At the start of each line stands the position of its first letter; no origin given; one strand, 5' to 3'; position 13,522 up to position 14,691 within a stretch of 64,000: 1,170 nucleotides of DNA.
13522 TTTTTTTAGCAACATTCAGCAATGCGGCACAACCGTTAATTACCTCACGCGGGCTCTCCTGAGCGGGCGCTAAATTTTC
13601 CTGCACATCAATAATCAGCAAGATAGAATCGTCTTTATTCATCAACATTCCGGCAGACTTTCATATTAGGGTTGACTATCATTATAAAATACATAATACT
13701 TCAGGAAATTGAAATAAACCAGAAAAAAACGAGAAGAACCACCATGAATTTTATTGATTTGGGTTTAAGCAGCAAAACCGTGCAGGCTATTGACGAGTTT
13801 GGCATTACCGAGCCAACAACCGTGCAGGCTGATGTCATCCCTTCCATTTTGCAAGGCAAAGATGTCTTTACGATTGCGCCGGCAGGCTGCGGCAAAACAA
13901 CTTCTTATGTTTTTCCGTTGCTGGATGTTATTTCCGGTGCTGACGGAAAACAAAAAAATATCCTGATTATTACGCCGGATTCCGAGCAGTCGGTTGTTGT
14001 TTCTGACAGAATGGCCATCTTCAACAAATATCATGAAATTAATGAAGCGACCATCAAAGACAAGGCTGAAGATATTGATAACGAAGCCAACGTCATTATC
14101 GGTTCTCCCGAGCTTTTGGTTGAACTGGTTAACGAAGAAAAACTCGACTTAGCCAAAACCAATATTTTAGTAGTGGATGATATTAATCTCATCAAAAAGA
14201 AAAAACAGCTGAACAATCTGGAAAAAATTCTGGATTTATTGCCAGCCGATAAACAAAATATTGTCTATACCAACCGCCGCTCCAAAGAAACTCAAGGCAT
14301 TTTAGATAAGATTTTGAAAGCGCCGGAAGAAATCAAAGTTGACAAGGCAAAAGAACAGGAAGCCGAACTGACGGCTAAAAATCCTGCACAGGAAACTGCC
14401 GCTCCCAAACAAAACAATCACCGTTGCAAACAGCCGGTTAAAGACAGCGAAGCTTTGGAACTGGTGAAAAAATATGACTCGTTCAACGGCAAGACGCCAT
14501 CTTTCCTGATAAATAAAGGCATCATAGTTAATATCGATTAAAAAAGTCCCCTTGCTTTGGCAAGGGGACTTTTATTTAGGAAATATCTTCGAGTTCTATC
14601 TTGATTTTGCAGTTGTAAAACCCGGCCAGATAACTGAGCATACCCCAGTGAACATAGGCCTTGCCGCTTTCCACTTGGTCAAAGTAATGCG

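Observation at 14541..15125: Duplicated promoter - structured RNA - palindromes - XRE module, copy 1 (minus strand)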

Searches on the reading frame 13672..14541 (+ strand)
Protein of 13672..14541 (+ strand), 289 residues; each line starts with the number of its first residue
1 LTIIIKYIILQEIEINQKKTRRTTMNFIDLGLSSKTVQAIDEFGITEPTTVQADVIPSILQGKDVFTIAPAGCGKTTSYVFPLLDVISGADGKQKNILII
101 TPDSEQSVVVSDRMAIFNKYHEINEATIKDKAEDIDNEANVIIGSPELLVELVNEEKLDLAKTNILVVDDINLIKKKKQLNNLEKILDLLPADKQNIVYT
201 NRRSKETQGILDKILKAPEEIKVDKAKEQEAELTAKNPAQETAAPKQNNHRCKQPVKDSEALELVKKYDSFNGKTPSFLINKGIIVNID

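Call 12: search_protein_families(library=pfam, proteins=[window:13672-14541:+], max_evalue=1)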
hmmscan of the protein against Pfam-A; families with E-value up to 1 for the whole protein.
window:13672-14541:+ (289 aa): 8 families
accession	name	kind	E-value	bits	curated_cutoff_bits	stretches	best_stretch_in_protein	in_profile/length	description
PF00270.35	DEAD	-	1.9e-20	73.7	26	1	49-199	1-156/167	DEAD/DEAH box helicase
PF00308.24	Bac_DnaA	-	0.0077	16.9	23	1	157-212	92-149/162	Bacterial DnaA ATPAse domain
PF13245.12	AAA_19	-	0.014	16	25.1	1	55-181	4-109/134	AAA domain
PF13401.12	AAA_22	-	0.015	16.1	27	1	68-193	11-112/130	AAA domain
PF00580.27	UvrD-helicase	-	0.048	13.8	23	1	62-269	13-177/271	UvrD/REP helicase N-terminal domain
PF02562.22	PhoH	-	0.05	13.5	27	1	46-105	3-60/205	PhoH-like protein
PF13604.12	AAA_30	-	0.1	12.8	27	1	51-177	5-103/191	AAA domain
PF23220.1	HAT_Syf1_M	-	0.12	12.6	27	1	109-200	112-205/213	Pre-mRNA-splicing factor SYF1 middle HAT repeat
